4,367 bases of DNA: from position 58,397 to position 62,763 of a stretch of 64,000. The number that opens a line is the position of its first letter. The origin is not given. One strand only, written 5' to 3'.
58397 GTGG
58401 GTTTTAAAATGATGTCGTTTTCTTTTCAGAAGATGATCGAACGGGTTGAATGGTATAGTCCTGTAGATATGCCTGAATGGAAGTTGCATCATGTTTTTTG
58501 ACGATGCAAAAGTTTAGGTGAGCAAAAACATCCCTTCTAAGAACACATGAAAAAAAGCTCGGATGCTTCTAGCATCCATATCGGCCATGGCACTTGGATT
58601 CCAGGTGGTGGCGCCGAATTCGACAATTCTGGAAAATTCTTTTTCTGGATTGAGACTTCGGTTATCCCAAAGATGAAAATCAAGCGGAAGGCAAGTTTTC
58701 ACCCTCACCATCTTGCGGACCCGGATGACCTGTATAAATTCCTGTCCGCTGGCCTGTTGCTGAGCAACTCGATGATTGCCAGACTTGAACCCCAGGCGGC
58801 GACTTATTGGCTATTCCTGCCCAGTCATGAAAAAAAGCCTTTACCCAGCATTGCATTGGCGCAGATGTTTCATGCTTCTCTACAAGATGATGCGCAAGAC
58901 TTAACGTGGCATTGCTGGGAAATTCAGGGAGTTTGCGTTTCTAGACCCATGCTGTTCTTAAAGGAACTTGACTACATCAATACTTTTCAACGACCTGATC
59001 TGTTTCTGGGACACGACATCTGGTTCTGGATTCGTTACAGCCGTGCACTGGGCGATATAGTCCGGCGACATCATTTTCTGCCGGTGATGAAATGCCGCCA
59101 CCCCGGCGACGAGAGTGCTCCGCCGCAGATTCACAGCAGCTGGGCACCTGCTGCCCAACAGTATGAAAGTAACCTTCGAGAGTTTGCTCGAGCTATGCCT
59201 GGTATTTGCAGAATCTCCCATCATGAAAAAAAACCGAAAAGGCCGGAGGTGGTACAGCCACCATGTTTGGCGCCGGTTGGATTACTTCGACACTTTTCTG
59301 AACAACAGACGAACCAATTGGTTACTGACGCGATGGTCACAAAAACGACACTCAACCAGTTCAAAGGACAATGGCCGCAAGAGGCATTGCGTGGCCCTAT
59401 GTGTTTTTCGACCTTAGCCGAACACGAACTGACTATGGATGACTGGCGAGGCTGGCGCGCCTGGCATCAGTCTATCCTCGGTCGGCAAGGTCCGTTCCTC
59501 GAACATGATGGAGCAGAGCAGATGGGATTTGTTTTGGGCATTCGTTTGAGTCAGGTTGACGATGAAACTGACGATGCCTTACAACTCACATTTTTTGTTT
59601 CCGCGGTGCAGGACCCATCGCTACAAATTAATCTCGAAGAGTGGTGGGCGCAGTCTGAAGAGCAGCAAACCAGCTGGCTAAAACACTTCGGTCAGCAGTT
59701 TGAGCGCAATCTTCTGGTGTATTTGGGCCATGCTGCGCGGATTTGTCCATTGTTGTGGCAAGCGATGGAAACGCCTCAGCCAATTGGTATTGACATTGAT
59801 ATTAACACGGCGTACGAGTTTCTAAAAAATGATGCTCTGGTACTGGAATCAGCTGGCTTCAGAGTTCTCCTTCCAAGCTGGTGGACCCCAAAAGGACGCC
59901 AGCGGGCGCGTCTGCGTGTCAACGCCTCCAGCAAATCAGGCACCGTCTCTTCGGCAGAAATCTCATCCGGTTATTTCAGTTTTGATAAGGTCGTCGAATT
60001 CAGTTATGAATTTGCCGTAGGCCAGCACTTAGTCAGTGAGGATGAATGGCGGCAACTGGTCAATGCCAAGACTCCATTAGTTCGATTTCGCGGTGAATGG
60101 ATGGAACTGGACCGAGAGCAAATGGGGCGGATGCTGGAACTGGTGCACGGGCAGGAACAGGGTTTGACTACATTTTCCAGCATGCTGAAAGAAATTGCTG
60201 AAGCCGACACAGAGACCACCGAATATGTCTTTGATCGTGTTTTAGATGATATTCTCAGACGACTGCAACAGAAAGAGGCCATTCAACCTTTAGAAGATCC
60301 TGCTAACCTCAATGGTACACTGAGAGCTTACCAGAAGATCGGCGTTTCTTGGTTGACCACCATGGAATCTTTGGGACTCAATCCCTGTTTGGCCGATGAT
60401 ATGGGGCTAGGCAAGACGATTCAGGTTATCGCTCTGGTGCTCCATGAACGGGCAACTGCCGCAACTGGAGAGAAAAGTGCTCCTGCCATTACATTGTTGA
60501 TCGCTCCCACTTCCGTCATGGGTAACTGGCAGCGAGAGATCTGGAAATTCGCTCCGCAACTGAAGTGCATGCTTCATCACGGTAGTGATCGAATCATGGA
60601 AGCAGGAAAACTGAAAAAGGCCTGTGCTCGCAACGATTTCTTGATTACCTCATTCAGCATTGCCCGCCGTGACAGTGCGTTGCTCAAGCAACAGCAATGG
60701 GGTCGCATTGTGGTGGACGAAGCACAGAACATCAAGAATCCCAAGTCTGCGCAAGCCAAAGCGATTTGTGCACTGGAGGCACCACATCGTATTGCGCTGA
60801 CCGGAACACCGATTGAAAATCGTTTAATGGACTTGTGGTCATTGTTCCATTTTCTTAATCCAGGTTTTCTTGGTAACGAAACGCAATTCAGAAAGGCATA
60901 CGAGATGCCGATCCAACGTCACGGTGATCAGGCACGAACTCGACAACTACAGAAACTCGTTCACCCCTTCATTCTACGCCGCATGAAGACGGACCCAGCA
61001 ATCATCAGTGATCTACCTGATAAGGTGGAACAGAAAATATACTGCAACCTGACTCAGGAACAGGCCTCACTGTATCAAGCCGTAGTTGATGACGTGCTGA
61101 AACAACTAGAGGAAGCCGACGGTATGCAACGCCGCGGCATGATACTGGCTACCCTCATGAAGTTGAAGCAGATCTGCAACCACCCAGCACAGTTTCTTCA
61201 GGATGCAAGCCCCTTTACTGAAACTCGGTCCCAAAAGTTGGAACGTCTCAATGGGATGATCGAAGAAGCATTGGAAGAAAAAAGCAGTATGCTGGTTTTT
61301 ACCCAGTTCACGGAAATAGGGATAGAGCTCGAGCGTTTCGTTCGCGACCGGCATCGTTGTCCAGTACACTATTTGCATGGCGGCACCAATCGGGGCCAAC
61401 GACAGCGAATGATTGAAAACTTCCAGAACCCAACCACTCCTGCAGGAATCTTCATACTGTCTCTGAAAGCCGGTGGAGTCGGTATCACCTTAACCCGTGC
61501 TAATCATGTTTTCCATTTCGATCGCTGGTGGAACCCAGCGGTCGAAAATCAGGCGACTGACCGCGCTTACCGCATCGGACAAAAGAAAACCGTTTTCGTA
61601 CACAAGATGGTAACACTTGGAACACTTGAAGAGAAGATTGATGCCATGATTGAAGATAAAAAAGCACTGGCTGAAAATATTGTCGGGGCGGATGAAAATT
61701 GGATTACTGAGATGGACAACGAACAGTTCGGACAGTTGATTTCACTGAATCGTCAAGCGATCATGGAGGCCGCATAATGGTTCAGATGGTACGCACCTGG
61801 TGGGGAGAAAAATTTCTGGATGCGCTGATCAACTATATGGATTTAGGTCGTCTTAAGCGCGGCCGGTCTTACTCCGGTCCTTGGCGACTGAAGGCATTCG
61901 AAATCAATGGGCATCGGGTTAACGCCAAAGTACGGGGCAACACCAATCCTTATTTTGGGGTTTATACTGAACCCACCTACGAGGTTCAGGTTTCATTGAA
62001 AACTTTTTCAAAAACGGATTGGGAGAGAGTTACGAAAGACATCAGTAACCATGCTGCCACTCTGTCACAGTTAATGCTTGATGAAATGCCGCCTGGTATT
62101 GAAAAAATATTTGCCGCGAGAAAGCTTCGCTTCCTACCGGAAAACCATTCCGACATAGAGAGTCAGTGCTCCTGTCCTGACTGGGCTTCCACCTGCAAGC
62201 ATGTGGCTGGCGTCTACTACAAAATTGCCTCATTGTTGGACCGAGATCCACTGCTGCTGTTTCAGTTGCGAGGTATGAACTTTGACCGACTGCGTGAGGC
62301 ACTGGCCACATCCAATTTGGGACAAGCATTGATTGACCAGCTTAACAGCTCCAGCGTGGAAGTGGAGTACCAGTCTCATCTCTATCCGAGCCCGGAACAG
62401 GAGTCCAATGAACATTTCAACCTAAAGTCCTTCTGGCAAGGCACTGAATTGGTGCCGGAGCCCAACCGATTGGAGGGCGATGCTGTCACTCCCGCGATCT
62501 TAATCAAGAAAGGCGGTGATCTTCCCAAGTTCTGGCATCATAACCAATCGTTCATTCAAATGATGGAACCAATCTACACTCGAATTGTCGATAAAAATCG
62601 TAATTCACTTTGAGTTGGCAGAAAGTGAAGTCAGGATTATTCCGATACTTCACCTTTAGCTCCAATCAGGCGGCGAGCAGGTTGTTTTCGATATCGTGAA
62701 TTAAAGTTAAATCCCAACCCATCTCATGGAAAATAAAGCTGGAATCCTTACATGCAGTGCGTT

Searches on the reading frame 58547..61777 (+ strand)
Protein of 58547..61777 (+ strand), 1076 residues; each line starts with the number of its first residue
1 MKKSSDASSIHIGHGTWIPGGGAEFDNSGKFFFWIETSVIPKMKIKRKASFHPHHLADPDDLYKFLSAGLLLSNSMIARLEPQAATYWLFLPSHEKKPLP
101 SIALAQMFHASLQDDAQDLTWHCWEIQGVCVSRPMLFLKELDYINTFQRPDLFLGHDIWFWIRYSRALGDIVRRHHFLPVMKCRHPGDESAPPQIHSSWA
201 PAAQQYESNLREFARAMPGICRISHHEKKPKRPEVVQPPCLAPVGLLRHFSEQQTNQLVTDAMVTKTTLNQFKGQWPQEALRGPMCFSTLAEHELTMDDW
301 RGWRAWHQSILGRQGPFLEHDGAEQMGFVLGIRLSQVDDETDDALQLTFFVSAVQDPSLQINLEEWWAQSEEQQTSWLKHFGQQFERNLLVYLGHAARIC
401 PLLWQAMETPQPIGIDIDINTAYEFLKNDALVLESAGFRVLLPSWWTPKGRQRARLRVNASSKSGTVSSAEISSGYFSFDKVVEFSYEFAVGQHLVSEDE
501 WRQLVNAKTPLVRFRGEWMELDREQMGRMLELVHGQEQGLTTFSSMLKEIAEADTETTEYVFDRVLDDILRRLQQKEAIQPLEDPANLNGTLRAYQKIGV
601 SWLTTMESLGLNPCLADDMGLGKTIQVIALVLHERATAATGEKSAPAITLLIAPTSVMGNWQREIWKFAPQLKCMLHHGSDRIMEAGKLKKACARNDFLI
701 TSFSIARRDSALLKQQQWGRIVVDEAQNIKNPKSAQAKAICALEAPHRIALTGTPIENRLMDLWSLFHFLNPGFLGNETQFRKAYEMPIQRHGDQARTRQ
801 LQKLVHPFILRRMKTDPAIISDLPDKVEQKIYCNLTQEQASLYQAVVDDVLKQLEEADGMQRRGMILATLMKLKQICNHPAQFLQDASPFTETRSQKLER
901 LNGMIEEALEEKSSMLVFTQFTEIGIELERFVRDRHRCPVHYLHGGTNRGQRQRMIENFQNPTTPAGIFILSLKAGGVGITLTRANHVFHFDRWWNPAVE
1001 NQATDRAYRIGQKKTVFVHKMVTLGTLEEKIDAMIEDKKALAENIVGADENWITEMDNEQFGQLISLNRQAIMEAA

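Call 13: search_protein_families(library=pfam, proteins=[window:58547-61777:+])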
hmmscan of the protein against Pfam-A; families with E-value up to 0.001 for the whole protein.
window:58547-61777:+ (1076 aa): 3 families
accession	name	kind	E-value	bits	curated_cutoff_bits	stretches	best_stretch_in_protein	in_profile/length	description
PF00176.29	SNF2-rel_dom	-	4.5e-74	249.6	24.9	1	595-881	1-289/290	SNF2-related domain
PF12419.13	DUF3670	-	1.6e-35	122.2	27.6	1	411-547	2-132/136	SNF2 Helicase protein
PF00271.37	Helicase_C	-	4.1e-20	72.5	23.5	1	897-1011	2-110/110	Helicase conserved C-terminal domain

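Call 94: search_protein_families(library=padloc, proteins=[window:58547-61777:+], max_evalue=0.00001)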
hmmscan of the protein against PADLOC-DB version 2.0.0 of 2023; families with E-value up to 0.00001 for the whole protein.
window:58547-61777:+ (1076 aa): 30 families (the best 25 are shown)
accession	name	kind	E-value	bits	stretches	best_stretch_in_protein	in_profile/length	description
PDLC00633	ZorD1|ZorD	-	3.3e-127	423.9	1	470-1063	320-900/908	"SWI2/SNF2 helicase, Mrr-like nuclease"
PDLC02842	DpdE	-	1.5e-126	421.6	1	564-1051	674-1158/1176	DpdE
PDLC02849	DpdE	-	7.1e-104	346.7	1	523-1048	333-835/857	DpdE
PDLC00632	ZorD1|ZorD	-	4.8e-102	340.7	1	589-1050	591-1084/1101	"SWI2/SNF2 helicase, Mrr-like nuclease"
PDLC00631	ZorD1|ZorD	-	1.1e-100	335.9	1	587-1046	435-910/1071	"SWI2/SNF2 helicase, Mrr-like nuclease"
PDLC02850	DpdE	-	1.7e-100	335.6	1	572-1046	786-1242/1282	DpdE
PDLC02845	DpdE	-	4.7e-97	324.1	1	571-1049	824-1276/1293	DpdE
PDLC00629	ZorD1|ZorD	-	5.4e-96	320.5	1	572-1049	463-958/1012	"SWI2/SNF2 helicase, Mrr-like nuclease"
PDLC00634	ZorD1|ZorD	-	2.3e-95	318.4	1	571-1050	474-973/1208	"SWI2/SNF2 helicase, Mrr-like nuclease"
PDLC02851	DpdE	-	8.9e-82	273.4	1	549-1047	562-1036/1055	DpdE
PDLC00628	ZorD1|ZorD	-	1.7e-70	236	1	571-1022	492-943/1171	"SWI2/SNF2 helicase, Mrr-like nuclease"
PDLC02854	DpdE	-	2.9e-70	235.3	2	698-1049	704-1065/1083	DpdE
PDLC00627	ZorD1|ZorD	-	4.6e-69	231.4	2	699-1046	610-989/1006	"SWI2/SNF2 helicase, Mrr-like nuclease"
PDLC02848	DpdE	-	1.6e-65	219.6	1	572-928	338-678/856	DpdE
PDLC00630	ZorD1|ZorD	-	4.4e-42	142.5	2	699-817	271-396/817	"SWI2/SNF2 helicase, Mrr-like nuclease"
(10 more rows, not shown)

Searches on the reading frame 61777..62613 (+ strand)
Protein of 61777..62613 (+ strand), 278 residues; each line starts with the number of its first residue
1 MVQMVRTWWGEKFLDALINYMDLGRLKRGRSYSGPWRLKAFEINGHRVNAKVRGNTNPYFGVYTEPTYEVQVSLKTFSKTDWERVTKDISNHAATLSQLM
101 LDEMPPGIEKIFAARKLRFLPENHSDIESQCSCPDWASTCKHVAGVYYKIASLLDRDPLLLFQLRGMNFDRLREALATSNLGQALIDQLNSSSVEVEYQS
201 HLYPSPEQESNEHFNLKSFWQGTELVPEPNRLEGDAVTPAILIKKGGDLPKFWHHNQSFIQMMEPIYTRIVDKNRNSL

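Call 13: search_protein_families(library=pfam, proteins=[window:61777-62613:+])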
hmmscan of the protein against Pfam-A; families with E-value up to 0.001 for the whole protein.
window:61777-62613:+ (278 aa): 1 family
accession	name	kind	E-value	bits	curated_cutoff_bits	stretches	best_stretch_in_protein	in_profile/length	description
PF04434.22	SWIM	-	0.00054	19.9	19.6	0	127-149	11-36/38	SWIM zinc finger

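Call 94: search_protein_families(library=padloc, proteins=[window:61777-62613:+], max_evalue=0.00001)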
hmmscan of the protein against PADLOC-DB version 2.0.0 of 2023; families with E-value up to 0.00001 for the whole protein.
window:61777-62613:+ (278 aa): 0 families
